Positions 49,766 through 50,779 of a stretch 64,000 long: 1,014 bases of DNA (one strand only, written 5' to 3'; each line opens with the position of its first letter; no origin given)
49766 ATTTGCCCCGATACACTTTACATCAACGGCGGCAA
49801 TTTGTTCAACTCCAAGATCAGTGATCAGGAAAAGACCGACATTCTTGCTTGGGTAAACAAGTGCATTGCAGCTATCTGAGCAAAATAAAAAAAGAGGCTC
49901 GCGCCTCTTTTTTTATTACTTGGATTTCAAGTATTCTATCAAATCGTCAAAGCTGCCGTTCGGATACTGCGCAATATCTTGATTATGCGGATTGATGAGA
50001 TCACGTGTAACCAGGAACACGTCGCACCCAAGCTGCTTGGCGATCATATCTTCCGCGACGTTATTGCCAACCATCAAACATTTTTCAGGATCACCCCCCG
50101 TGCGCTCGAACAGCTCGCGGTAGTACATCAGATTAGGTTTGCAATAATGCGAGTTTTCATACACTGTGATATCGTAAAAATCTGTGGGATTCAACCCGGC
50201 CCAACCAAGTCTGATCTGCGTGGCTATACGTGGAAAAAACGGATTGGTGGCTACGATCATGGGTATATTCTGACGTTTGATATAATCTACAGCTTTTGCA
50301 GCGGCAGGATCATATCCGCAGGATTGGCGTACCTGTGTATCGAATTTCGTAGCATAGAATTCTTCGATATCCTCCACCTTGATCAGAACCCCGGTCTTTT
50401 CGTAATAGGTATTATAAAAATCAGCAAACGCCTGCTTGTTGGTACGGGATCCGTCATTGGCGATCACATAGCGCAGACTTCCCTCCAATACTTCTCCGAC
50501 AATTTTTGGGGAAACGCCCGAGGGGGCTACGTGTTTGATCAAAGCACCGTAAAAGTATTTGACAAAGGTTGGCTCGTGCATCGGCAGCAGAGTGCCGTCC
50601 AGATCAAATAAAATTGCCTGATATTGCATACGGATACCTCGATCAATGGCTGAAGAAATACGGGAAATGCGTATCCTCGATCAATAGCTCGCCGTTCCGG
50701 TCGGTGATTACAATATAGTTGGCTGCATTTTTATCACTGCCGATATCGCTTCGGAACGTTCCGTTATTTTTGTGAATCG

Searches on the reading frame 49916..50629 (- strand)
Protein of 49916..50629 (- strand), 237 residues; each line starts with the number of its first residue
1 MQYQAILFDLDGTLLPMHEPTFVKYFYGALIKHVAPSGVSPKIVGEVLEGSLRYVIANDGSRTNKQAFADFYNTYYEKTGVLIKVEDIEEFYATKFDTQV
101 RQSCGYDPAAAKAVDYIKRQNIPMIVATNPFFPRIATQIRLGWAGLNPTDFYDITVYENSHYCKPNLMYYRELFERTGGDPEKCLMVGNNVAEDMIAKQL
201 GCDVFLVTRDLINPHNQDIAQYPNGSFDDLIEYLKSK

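Call 14: search_protein_families(library=ncbifam, proteins=[window:49916-50629:-], max_evalue=0.00001)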
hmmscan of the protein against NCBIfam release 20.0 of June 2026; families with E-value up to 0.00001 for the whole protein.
window:49916-50629:- (237 aa): 7 families
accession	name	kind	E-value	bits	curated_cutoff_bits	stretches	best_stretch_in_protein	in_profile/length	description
TIGR02253.1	CTE7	subfamily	2e-09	37.6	169.75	1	4-230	3-217/221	TIGR02253 family HAD-type hydrolase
TIGR01549.1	HAD-SF-IA-v1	subfamily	8.9e-08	32.7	23.3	0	90-197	45-144/149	HAD-IA family hydrolase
NF009695.0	PRK13222.1-2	equivalog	2.9e-07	30.2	225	0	85-230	74-215/226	phosphoglycolate phosphatase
TIGR02254.1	YjjG_YfnB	equivalog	3.4e-07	30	159.9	0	90-211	82-200/223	YjjG family noncanonical pyrimidine nucleotidase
TIGR01509.1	HAD-SF-IA-v3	subfamily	8.1e-07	29.3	29.4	0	149-204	97-151/154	HAD-IA family hydrolase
NF052576.1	PymNtasePynAStpc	equivalog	6.2e-06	26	350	0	90-234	84-227/229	pyrimidine 5'-nucleotidase PynA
TIGR02252.1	DREG-2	subfamily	9.6e-06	25.5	155.2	0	109-205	109-202/203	HAD hydrolase, REG-2-like, family IA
